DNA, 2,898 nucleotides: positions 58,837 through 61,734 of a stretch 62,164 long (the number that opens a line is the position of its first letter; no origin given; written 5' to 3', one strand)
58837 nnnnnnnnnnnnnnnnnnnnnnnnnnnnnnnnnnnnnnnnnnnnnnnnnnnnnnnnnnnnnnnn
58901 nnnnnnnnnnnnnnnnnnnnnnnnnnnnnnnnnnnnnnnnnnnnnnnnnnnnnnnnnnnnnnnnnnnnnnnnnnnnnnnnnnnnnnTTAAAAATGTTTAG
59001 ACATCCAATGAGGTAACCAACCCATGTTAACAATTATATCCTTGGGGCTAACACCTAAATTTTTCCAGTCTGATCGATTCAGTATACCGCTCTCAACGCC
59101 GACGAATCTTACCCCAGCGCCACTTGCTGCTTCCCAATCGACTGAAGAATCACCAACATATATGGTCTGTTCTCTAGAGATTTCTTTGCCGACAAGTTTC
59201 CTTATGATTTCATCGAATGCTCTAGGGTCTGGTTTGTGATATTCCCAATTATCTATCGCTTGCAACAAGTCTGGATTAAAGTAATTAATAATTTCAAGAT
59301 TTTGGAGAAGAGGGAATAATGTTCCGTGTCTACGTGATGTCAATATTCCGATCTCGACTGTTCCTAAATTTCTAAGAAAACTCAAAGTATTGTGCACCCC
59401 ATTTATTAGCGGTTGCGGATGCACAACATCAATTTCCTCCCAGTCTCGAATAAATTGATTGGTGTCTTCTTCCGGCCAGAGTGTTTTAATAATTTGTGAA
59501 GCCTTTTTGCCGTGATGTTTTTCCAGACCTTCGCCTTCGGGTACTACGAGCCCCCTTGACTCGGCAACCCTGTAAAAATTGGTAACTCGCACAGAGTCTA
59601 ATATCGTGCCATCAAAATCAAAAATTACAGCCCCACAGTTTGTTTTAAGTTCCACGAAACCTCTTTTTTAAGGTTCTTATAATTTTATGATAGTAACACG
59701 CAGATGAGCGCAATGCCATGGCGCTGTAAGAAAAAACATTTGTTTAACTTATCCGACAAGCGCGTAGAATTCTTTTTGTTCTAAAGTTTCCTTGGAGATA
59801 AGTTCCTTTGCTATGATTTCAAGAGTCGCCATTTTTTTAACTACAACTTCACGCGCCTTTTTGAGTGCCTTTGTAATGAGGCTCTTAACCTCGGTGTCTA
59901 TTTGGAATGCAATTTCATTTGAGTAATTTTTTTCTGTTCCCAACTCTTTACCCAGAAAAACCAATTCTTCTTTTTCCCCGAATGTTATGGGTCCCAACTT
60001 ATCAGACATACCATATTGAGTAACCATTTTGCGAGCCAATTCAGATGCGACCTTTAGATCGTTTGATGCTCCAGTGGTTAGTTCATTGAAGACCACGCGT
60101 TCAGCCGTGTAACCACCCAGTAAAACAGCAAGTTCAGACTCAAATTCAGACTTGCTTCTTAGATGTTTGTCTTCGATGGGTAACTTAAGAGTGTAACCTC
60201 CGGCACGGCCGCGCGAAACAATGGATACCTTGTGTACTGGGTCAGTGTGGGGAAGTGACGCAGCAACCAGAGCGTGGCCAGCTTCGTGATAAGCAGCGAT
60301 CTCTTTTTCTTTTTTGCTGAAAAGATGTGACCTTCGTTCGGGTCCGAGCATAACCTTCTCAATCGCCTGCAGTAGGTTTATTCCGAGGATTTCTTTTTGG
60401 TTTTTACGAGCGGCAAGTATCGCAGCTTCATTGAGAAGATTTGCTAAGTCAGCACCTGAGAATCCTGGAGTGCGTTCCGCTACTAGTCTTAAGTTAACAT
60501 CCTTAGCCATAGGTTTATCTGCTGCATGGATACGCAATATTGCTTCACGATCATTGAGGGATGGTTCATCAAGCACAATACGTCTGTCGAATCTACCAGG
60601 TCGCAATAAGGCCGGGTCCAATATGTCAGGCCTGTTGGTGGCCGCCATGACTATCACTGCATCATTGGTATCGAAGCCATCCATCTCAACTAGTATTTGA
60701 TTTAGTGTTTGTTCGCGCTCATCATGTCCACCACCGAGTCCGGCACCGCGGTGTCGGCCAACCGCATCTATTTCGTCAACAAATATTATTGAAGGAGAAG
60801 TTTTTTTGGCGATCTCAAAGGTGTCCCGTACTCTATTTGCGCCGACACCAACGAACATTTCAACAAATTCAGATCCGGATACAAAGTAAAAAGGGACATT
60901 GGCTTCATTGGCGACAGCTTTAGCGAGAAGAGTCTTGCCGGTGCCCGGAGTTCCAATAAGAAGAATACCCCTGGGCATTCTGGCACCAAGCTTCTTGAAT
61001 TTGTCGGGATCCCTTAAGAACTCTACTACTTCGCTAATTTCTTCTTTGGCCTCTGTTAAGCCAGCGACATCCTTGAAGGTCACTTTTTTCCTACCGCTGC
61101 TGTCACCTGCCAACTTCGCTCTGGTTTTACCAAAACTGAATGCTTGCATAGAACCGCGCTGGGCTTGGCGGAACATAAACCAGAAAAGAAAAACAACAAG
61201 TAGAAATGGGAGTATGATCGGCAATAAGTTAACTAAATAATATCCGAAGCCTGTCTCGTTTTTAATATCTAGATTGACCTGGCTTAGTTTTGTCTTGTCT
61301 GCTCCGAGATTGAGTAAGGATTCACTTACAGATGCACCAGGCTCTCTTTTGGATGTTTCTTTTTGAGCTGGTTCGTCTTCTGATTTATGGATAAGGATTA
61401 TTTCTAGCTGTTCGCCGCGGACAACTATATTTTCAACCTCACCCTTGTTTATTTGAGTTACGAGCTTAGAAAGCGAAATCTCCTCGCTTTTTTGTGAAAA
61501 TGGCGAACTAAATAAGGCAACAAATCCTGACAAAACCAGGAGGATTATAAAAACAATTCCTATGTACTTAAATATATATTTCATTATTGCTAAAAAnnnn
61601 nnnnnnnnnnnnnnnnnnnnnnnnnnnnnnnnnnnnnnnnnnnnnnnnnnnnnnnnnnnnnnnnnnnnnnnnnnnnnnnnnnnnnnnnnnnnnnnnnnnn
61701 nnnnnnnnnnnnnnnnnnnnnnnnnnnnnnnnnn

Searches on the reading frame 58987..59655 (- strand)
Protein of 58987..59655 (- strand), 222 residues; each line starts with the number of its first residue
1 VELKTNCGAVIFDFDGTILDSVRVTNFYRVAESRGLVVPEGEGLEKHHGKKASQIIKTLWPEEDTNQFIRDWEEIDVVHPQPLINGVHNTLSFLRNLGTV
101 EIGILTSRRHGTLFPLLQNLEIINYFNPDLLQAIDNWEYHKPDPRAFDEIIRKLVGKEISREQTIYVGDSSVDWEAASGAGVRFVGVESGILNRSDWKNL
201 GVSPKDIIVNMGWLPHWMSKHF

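Call 17: search_protein_families(library=pfam, proteins=[window:58987-59655:-], max_evalue=0.001)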
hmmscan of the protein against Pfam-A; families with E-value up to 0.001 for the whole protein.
window:58987-59655:- (222 aa): 3 families
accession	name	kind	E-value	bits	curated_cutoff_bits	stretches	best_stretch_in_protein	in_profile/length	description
PF13419.12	HAD_2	-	2.5e-26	93.3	23.8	1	10-187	1-178/178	Haloacid dehalogenase-like hydrolase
PF00702.32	Hydrolase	-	5.9e-19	69.6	26.4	1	9-181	3-191/191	haloacid dehalogenase-like hydrolase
PF13242.12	Hydrolase_like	-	3e-09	37.1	22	1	140-208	3-69/75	HAD-hyrolase-like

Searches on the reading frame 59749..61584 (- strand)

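Call 16: search_protein_families(library=pfam, proteins=[window:59749-61584:-], max_evalue=0.001)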
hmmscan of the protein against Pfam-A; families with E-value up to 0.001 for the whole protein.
window:59749-61584:- (611 aa): 9 families
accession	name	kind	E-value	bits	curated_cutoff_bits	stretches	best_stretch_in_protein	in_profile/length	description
PF01434.24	Peptidase_M41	-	6.6e-66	222.3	29.9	1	422-608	3-190/191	Peptidase family M41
PF00004.35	AAA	-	4.2e-44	150.6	21.2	1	207-338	1-129/131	ATPase family associated with various cellular activities (AAA)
PF17862.7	AAA_lid_3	-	2.1e-13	50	27.2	1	362-399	1-38/45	AAA+ lid domain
PF06480.20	FtsH_ext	-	1.1e-10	42.1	25.5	1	10-92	3-76/103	FtsH Extracellular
PF06068.19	TIP49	-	1.6e-05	24.7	23.8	1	162-241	15-89/347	TIP49 P-loop domain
PF13191.12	AAA_16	-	0.00015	22.8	32.6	0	196-237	16-58/167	AAA ATPase domain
PF07728.20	AAA_5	-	0.00026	21.4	22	0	207-326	2-135/139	AAA domain (dynein-related subfamily)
PF05496.18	RuvB_N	-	0.00039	20.7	27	0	206-273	35-94/159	Holliday junction DNA helicase RuvB P-loop domain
PF13401.12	AAA_22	-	0.00047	20.9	27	0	207-236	8-40/130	AAA domain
